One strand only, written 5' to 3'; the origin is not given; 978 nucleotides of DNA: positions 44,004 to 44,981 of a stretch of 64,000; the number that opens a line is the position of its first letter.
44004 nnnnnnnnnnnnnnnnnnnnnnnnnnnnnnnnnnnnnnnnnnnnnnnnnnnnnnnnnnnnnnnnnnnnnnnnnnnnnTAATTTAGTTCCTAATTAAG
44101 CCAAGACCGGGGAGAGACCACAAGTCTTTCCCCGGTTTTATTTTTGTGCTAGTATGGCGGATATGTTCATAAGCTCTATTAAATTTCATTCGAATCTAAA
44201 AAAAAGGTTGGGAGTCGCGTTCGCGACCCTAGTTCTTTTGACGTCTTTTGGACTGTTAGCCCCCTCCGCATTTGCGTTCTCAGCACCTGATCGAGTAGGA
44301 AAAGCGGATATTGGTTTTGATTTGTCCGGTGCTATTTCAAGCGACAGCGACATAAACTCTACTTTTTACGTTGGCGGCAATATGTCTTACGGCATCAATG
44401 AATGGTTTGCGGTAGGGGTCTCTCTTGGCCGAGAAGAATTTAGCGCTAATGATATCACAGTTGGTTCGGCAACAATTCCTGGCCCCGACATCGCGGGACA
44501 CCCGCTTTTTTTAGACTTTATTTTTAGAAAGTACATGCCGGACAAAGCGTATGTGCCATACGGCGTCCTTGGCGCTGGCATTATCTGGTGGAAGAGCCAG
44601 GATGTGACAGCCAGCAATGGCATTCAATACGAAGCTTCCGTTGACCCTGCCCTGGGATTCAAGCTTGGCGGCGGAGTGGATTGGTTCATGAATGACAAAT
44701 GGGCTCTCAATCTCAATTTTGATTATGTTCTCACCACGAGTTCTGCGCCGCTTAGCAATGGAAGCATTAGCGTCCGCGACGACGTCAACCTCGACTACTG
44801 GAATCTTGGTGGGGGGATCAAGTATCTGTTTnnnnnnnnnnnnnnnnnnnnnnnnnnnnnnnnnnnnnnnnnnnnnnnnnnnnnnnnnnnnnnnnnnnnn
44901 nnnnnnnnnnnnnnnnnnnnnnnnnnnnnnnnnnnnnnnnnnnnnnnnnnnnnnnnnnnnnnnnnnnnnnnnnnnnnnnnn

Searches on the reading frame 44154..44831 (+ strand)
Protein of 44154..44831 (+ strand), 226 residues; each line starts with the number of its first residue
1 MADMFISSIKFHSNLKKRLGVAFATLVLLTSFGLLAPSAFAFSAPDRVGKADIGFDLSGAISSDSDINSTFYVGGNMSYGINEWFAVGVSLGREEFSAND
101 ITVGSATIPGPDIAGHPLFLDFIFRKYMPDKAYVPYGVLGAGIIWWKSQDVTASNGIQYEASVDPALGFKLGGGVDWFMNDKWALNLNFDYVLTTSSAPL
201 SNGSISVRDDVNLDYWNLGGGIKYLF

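Call 9: search_protein_families(library=pfam, proteins=[window:44154-44831:+], max_evalue=0.001)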
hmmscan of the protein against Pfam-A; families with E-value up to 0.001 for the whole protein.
window:44154-44831:+ (226 aa): 1 family
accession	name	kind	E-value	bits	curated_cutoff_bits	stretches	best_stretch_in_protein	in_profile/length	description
PF13505.12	OMP_b-brl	-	3.7e-09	37.4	28.7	1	33-224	7-173/175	Outer membrane protein beta-barrel domain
